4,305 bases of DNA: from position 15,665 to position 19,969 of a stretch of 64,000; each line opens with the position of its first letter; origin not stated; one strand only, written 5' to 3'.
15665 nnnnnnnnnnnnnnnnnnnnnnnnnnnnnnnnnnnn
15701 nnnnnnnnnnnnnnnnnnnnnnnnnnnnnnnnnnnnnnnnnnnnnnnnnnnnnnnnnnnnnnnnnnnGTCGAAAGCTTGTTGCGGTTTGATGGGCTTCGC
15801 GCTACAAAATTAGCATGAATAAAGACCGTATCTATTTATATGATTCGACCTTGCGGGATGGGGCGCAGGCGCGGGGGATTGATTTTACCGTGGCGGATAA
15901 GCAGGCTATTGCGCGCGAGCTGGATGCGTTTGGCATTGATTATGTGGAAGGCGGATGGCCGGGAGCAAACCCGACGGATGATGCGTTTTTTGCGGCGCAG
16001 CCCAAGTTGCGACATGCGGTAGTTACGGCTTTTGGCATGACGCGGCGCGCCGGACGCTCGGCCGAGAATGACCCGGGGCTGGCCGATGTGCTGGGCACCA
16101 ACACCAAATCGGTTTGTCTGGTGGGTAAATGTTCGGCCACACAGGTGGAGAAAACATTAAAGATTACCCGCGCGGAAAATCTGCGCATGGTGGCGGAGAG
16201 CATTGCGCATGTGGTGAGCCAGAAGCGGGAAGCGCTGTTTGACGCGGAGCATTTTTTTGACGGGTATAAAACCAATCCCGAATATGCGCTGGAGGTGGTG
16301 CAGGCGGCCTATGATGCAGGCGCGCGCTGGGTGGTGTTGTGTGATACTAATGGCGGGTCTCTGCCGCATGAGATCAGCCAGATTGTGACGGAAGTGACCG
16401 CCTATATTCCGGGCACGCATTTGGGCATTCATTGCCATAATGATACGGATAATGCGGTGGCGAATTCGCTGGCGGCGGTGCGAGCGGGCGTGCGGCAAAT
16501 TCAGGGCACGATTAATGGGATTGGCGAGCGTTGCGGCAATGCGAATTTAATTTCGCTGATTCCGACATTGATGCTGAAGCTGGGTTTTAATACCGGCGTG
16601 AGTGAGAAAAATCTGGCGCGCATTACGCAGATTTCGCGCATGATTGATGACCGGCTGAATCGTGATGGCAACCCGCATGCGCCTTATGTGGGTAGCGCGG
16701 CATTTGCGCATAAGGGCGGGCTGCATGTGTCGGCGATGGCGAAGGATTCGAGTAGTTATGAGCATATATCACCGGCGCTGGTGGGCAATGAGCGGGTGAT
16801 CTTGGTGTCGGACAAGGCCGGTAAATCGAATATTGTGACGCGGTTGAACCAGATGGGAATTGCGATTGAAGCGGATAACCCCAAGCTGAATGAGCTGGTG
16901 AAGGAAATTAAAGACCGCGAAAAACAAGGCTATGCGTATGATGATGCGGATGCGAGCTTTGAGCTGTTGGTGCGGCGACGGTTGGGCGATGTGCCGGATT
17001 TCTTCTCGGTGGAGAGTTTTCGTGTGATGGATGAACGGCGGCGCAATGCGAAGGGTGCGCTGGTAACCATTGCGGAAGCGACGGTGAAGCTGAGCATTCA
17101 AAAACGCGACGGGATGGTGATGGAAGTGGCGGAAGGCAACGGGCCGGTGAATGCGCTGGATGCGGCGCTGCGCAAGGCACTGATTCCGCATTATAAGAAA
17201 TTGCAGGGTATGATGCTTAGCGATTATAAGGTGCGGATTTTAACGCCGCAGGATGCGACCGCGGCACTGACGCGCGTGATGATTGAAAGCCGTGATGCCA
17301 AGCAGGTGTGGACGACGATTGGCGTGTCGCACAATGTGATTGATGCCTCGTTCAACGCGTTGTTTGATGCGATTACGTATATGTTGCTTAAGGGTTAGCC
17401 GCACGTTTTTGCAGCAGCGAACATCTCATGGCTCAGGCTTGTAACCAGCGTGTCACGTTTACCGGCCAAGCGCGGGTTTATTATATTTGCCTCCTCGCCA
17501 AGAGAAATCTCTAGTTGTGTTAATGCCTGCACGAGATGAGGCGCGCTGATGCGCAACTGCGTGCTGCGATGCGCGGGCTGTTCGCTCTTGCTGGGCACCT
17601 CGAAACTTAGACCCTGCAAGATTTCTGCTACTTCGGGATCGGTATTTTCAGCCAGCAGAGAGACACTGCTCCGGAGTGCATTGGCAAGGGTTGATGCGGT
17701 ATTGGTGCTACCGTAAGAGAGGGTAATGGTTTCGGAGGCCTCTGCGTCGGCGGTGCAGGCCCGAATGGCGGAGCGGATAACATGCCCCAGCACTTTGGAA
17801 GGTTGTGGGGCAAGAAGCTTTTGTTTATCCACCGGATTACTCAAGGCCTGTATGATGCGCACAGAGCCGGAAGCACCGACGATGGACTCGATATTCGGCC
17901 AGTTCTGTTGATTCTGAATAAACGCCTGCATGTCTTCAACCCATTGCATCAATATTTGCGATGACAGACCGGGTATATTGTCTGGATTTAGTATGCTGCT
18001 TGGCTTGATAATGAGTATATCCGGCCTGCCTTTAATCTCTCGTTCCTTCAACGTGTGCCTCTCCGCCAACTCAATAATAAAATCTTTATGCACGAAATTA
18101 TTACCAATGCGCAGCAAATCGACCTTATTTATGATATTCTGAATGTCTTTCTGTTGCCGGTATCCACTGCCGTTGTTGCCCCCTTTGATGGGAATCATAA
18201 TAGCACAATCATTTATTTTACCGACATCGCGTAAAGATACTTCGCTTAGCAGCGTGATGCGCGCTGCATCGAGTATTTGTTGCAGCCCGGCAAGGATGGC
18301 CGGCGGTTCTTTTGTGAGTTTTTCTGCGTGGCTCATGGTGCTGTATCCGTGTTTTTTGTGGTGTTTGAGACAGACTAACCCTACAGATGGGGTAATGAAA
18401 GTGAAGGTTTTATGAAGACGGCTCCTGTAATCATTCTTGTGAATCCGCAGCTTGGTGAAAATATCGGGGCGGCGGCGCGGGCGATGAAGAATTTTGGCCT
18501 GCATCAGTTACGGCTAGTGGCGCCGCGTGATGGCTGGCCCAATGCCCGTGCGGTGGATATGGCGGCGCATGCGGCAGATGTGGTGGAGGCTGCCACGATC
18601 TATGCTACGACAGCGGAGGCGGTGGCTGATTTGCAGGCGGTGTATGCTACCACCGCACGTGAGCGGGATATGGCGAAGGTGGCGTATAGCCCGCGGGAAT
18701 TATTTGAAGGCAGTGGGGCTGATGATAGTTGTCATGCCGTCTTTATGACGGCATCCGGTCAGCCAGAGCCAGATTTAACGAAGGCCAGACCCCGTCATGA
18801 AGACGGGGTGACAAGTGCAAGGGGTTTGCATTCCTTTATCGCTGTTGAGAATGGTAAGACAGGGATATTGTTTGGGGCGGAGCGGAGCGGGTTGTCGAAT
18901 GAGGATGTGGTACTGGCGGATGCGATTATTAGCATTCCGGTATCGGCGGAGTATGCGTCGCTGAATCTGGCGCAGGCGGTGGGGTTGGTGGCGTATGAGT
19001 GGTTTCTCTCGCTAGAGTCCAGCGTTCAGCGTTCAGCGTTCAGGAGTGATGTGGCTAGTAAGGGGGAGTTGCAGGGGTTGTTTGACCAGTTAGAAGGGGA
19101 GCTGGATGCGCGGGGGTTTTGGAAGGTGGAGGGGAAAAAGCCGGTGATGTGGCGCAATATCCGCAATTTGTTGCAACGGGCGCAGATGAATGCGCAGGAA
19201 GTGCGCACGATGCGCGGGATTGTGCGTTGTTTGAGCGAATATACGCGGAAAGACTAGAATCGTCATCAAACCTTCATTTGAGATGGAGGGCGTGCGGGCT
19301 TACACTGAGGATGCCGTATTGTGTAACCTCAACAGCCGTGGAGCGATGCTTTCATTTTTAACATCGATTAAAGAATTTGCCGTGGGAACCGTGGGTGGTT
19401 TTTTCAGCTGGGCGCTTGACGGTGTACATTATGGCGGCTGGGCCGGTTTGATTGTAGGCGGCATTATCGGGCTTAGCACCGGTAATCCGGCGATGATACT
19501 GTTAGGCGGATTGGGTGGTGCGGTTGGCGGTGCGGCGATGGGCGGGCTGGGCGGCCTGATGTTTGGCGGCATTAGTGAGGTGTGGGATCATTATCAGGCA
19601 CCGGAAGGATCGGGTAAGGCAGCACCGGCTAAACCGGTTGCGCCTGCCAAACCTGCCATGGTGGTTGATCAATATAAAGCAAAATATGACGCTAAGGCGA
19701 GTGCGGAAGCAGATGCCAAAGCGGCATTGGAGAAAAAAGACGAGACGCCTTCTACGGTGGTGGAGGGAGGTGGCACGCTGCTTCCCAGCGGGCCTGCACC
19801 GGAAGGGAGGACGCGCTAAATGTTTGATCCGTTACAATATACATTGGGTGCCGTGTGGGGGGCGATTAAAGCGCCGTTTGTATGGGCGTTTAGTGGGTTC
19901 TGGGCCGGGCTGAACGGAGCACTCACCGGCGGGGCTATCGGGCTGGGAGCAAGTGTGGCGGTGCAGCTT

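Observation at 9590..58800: One Pho-box-like direct-repeat operator precedes almost every orphan gene at a fixed distance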

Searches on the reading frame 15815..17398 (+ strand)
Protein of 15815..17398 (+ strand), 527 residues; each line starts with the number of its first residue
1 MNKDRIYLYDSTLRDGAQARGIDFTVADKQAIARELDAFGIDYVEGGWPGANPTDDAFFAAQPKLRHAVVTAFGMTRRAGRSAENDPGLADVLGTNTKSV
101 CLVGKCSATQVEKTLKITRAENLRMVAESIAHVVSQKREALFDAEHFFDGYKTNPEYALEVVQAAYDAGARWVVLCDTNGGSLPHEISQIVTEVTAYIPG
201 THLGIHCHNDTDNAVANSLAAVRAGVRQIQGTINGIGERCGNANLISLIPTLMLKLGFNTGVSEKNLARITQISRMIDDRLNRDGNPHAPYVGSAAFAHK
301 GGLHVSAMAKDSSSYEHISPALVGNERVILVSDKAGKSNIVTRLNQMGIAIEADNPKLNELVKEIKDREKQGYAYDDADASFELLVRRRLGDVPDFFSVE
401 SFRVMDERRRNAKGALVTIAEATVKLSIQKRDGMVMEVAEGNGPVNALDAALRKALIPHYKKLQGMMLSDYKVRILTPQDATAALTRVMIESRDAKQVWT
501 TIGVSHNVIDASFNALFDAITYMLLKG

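Call 17: find_homologous_proteins(query=window:15815-17398:+, max_evalue=1e-50)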
Query window:15815-17398:+ (527 aa): 8000 proteins with E <= 1e-50 among 8000 candidates; the best 120 are listed.
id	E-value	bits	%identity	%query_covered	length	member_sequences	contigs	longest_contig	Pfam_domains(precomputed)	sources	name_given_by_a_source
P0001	0.0e+0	1176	100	100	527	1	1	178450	PF22617.2,PF00682.26,PF08502.16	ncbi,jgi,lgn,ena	-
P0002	0.0e+0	1061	89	99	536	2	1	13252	PF22617.2,PF00682.26,PF08502.16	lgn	-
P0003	1.3e-274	929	77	100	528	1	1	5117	PF22617.2,PF00682.26,PF08502.16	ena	-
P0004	1.3e-273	926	77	100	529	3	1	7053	PF22617.2,PF00682.26,PF08502.16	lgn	-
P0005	2.4e-272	922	76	100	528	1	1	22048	PF22617.2,PF00682.26,PF08502.16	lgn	-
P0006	5.3e-267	904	76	100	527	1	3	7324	PF22617.2,PF00682.26,PF08502.16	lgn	-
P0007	1.6e-263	893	75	100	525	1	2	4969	PF22617.2,PF00682.26,PF08502.16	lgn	-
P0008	2.6e-263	892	74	99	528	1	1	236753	PF22617.2,PF00682.26,PF08502.16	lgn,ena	-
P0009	2.7e-263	892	75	99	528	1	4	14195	PF22617.2,PF00682.26,PF08502.16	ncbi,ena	-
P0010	8.5e-263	890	76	100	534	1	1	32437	PF22617.2,PF00682.26,PF08502.16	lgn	-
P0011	1.9e-262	889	74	100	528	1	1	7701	PF22617.2,PF00682.26,PF08502.16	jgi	jgi:2-isopropylmalate synthase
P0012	4.6e-262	888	75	100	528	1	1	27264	PF22617.2,PF00682.26,PF08502.16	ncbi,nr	ncbi:MAG: citramalate synthase [Rickettsiales bacterium]|nr:citramalate synthase [Rickettsiales bact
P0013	3.5e-259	879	74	100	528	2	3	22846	PF22617.2,PF00682.26,PF08502.16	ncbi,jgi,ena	-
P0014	8.7e-259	877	74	99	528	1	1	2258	PF22617.2,PF00682.26,PF08502.16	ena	-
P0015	2.1e-257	873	72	99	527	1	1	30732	PF22617.2,PF00682.26,PF08502.16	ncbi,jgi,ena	jgi:2-isopropylmalate synthase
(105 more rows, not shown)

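Call 18: find_encoding_contigs(protein=P0002, flank=10000, max_places=2)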
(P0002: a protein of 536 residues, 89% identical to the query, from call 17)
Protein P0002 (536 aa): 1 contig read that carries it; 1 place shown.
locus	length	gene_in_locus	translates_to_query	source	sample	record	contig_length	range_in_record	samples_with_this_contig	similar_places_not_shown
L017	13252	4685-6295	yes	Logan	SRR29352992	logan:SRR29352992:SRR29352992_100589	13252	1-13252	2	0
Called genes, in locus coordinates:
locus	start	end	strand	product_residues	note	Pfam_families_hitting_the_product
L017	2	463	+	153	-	?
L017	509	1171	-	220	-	-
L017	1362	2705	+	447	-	PF00749:tRNA-synt_1c, PF19269:Anticodon_2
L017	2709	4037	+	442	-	PF00133:tRNA-synt_1 (faint), PF01406:tRNA-synt_1e, PF09334:tRNA-synt_1g (weak), PF23493:CysS_C (weak)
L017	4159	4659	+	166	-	-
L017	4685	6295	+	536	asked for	PF00682:HMGL-like, PF22617:HCS_D2, PF08502:LeuA_dimer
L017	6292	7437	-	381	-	-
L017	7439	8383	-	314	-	-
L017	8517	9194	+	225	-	PF00588:SpoU_methylase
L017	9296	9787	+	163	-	-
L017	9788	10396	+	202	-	-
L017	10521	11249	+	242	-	-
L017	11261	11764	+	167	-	-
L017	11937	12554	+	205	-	PF00163:Ribosomal_S4, PF01479:S4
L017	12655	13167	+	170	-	-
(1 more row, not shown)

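Call 19: find_encoding_contigs(protein=P0005, flank=10000, max_places=2)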
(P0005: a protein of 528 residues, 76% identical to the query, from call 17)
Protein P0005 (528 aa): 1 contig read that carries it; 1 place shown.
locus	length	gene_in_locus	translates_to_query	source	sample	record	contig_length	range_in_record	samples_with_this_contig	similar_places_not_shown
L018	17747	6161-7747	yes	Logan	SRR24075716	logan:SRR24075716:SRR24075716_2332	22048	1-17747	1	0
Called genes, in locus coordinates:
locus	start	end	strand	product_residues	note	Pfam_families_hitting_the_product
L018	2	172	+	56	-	?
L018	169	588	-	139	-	-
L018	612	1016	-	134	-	-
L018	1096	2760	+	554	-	PF00795:CN_hydrolase, PF02540:NAD_synthase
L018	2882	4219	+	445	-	PF00749:tRNA-synt_1c, PF19269:Anticodon_2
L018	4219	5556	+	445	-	PF01406:tRNA-synt_1e, PF09334:tRNA-synt_1g (faint), PF09190:DALR_2 (faint), PF23493:CysS_C (weak)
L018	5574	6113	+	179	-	PF07885:Ion_trans_2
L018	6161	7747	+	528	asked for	PF00682:HMGL-like, PF22617:HCS_D2, PF08502:LeuA_dimer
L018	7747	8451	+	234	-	PF00588:SpoU_methylase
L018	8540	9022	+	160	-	-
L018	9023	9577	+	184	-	-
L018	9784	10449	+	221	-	-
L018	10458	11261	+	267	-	-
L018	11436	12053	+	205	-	PF00163:Ribosomal_S4, PF01479:S4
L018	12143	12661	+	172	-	-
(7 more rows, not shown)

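Call 20: find_encoding_contigs(protein=P0008, flank=10000, max_places=2)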
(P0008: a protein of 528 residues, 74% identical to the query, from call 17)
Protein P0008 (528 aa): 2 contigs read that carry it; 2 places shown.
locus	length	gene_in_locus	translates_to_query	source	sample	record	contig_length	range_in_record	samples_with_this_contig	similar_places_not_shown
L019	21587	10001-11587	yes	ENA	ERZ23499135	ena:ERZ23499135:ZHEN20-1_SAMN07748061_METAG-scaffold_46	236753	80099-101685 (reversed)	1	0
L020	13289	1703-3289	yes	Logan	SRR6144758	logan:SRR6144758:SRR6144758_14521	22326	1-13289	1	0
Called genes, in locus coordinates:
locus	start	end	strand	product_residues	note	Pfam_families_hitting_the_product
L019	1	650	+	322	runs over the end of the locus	PF01464:SLT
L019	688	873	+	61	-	PF10276:zf-CHCC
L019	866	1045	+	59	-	PF04588:HIG_1_N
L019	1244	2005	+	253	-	PF01012:ETF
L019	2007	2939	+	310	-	PF01012:ETF, PF00766:ETF_alpha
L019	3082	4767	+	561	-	PF00795:CN_hydrolase, PF02540:NAD_synthase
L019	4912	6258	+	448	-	PF00749:tRNA-synt_1c, PF19269:Anticodon_2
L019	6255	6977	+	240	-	-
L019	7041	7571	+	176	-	-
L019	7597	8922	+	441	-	PF00133:tRNA-synt_1 (faint), PF01406:tRNA-synt_1e, PF09334:tRNA-synt_1g (weak), PF23493:CysS_C (weak)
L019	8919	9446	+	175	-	PF06271:RDD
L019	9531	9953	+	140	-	-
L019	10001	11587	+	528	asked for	PF00682:HMGL-like, PF22617:HCS_D2, PF08502:LeuA_dimer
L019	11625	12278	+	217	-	PF00588:SpoU_methylase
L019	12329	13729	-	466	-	PF16933:PelG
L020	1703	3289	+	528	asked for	PF00682:HMGL-like, PF22617:HCS_D2, PF08502:LeuA_dimer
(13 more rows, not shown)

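Call 24: find_related_loci(query=window:15815-17398:+, collection=metagenome_contigs, flank=10000)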
Query window:15815-17398:+ (527 aa) in metagenome_contigs; peptide patterns used: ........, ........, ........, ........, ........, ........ (x = any residue, [..] = any of these).
600 stretches matched a pattern (row limit reached: there are more); 596 encode a relative of the query (tblastn E <= 1e-3); the best 80 are kept; 80 distinct loci.
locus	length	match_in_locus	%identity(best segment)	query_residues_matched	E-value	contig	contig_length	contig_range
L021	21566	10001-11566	69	4-526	0e+0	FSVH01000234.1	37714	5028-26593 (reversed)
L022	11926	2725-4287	64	5-526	0e+0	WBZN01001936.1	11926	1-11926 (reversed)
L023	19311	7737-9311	63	1-526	0e+0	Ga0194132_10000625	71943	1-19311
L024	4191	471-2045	63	1-526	0e+0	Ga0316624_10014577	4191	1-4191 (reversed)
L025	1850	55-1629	62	1-526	0e+0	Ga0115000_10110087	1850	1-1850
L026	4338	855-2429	64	1-526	0e+0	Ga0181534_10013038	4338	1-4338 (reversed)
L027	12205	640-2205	63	4-526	0e+0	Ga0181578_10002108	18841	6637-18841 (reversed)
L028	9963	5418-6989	63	2-526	0e+0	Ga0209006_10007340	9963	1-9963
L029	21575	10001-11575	63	2-526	0e+0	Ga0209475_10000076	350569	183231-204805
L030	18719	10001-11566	62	4-526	0e+0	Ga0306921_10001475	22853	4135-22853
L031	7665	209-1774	62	4-526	0e+0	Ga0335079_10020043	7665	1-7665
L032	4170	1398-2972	62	1-526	0e+0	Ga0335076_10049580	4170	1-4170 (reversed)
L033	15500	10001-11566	61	4-526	0e+0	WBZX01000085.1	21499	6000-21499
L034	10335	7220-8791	62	2-526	0e+0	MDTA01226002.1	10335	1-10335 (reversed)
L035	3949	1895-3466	62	1-525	0e+0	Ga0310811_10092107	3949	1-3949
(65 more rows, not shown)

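Call 26: find_encoding_contigs(protein=P0010, flank=10000, max_places=1)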
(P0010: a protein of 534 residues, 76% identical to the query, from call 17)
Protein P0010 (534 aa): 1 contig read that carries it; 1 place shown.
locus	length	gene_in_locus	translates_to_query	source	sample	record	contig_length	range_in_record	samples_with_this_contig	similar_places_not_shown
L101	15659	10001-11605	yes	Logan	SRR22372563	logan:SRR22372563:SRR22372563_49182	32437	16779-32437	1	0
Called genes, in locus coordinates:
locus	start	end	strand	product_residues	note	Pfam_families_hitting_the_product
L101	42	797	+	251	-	PF01012:ETF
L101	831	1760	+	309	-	PF01012:ETF, PF00766:ETF_alpha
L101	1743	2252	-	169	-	-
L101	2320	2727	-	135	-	-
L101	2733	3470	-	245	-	-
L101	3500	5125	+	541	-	PF00795:CN_hydrolase, PF02540:NAD_synthase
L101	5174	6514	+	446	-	PF00749:tRNA-synt_1c, PF19269:Anticodon_2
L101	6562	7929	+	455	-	PF00133:tRNA-synt_1 (faint), PF01406:tRNA-synt_1e, PF01921:tRNA-synt_1f (faint), PF09334:tRNA-synt_1g (weak)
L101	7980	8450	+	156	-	PF07885:Ion_trans_2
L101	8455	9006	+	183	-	PF06271:RDD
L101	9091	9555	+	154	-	-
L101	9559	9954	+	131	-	-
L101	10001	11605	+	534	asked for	PF00682:HMGL-like, PF22617:HCS_D2, PF08502:LeuA_dimer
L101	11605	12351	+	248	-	PF00588:SpoU_methylase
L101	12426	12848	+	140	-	-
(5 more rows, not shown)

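Call 27: find_encoding_contigs(protein=P0012, flank=10000, max_places=1)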
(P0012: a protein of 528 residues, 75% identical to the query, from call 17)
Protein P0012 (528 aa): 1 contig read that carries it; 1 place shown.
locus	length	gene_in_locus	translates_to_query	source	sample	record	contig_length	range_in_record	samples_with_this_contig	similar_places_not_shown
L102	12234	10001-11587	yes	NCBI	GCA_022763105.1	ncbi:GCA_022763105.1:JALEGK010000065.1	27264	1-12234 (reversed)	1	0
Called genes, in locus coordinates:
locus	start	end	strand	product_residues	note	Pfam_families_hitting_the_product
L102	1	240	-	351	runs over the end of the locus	PF13439:Glyco_transf_4 (weak), PF20706:GT4-conflict (weak), PF00534:Glycos_transf_1, PF13692:Glyco_trans_1_4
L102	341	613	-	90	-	PF06233:Usg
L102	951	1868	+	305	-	PF00561:Abhydrolase_1, PF12146:Hydrolase_4, PF12697:Abhydrolase_6, PF20408:Abhydrolase_11 (faint)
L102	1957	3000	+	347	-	PF01464:SLT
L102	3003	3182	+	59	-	PF10276:zf-CHCC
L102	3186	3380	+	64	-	PF04588:HIG_1_N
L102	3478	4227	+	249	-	PF01012:ETF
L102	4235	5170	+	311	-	PF01012:ETF, PF00766:ETF_alpha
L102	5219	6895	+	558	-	PF00795:CN_hydrolase, PF02540:NAD_synthase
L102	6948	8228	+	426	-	PF00749:tRNA-synt_1c, PF19269:Anticodon_2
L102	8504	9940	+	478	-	PF00133:tRNA-synt_1 (faint), PF01406:tRNA-synt_1e, PF09334:tRNA-synt_1g (weak), PF23493:CysS_C (weak)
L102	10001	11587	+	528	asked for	PF00682:HMGL-like, PF22617:HCS_D2, PF08502:LeuA_dimer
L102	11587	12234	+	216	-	PF00588:SpoU_methylase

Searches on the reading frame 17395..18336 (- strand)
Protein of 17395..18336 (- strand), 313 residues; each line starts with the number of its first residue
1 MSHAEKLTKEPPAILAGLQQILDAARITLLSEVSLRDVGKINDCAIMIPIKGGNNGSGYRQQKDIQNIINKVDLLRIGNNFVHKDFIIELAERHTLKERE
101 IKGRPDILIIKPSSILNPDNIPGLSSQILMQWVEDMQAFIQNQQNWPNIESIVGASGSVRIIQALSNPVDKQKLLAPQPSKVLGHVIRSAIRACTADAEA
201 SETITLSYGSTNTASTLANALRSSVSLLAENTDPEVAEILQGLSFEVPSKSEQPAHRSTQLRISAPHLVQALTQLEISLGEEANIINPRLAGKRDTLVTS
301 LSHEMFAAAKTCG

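Call 7: search_protein_families(library=pfam, proteins=[window:17395-18336:-], max_evalue=0.1)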
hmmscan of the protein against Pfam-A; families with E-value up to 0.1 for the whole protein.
window:17395-18336:- (313 aa): 0 families

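Call 50: search_protein_representatives(protein=window:17395-18336:-)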
Query: 313 residues. Proteins with E-value up to 0.001 (for the whole library): 2; up to 1e-10: 2; up to 1e-30: 2. The best 2 are listed.
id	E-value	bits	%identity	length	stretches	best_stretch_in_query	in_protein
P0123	1.5e-197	671.2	100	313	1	1-313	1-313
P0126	7.1e-37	144.1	34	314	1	9-282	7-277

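Call 77: search_protein_families(library=padloc, proteins=[window:17395-18336:-], max_evalue=0.01)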
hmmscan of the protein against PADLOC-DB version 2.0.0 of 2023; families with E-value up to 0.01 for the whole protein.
window:17395-18336:- (313 aa): 0 families

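Call 78: search_protein_families(library=phrogs, proteins=[window:17395-18336:-], max_evalue=0.01)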
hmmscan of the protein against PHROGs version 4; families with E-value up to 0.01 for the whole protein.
window:17395-18336:- (313 aa): 0 families

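Call 79: search_protein_families(library=ncbifam, proteins=[window:17395-18336:-], max_evalue=0.01)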
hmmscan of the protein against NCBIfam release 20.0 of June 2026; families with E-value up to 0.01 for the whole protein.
window:17395-18336:- (313 aa): 0 families

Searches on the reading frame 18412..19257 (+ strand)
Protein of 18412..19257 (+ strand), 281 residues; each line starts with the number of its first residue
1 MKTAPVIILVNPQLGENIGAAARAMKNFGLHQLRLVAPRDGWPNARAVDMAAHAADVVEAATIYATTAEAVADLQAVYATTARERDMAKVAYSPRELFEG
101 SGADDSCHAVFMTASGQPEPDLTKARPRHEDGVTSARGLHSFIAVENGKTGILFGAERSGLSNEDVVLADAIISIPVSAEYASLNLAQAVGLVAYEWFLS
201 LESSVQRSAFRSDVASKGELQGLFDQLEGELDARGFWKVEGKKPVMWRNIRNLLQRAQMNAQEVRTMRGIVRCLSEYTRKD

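Call 12: find_related_loci(query=window:18412-19257:+, collection=genome_contigs, flank=10000)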
Query window:18412-19257:+ (281 aa) in genome_contigs; peptide patterns used: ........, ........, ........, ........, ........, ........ (x = any residue, [..] = any of these).
164 stretches matched a pattern; 14 encode a relative of the query (tblastn E <= 1e-3); 14 distinct loci.
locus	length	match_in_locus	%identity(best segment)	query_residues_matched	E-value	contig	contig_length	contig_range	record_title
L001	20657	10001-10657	37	7-272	6e-36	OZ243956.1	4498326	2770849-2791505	MAG: Trueperaceae bacterium isolate c677a3b3-0259-4ed6-b6d3-5a32602db3a7 genome assembly, chromosome: 1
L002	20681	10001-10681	35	7-280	2e-31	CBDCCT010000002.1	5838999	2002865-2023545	MAG: Trueperaceae bacterium isolate c2c2e3e6-f29b-4b81-aa4a-bcf5d649deb7 genome assembly, contig: contig_2, whole genome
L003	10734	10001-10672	32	7-272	2e-30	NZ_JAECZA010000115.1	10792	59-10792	Dendronalium phyllosphericum CENA369 scaffold115, whole genome shotgun sequence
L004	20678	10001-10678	32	7-274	5e-30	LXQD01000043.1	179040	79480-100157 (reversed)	Nostoc minutum NIES-26 scaffold14.1, whole genome shotgun sequence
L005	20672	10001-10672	30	7-272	9e-29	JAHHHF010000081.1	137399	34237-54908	MAG: Goleter apudmare HA4340-LM2 scaffold_46_c1, whole genome shotgun sequence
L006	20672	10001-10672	29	7-272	9e-27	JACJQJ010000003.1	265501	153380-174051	Nostoc linckia FACHB-104 contig3, whole genome shotgun sequence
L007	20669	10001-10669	31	7-272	1e-26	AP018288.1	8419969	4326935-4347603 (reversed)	Nostoc sp. NIES-4103 DNA, nearly complete genome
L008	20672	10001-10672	29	7-272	3e-26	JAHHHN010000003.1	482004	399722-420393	MAG: Mojavia pulchra JT2-VF2 scaffold_17_c2, whole genome shotgun sequence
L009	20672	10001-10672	28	7-272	5e-26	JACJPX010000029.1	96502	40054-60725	Calothrix membranacea FACHB-236 contig29, whole genome shotgun sequence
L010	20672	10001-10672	29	7-272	1e-25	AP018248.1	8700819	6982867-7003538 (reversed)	Tolypothrix tenuis PCC 7101 DNA, nearly complete genome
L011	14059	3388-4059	31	7-272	4e-25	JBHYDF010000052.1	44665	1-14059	MAG: Nostocaceae cyanobacterium isolate CCAP1427_2_bin-003C CCAP1427_2_bin-003C_c52, whole genome shotgun sequence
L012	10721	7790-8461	29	7-272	5e-25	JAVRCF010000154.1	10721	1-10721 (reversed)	MAG: Aulosira sp. DedQUE10 contig_154, whole genome shotgun sequence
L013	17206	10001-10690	24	7-281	9e-22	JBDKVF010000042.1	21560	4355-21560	MAG: Methanobacteriaceae archaeon isolate 8_bin.87 c_000000698605, whole genome shotgun sequence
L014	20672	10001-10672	29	7-272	1e-25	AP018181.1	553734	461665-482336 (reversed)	Nostoc carneum NIES-2107 plasmid plasmid1 DNA, nearly complete genome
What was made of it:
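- Tried and rejected: The genome_contigs scan with TrmJ found nothing closer than 37% identity (call 12).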

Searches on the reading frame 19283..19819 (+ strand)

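Call 7: search_protein_families(library=pfam, proteins=[window:19283-19819:+], max_evalue=0.1)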
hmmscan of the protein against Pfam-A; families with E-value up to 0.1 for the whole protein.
window:19283-19819:+ (178 aa): 0 families

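Call 77: search_protein_families(library=padloc, proteins=[window:19346-19819:+], max_evalue=0.01)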
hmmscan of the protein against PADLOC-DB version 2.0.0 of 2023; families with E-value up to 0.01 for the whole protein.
window:19346-19819:+ (157 aa): 0 families

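Call 78: search_protein_families(library=phrogs, proteins=[window:19346-19819:+], max_evalue=0.01)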
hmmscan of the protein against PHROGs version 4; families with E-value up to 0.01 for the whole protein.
window:19346-19819:+ (157 aa): 1 family
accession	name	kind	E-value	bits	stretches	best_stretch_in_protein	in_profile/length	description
phrog_35695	-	unknown function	0.0094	16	0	81-140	284-344/575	-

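Call 79: search_protein_families(library=ncbifam, proteins=[window:19346-19819:+], max_evalue=0.01)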
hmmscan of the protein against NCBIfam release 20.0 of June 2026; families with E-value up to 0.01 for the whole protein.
window:19346-19819:+ (157 aa): 0 families
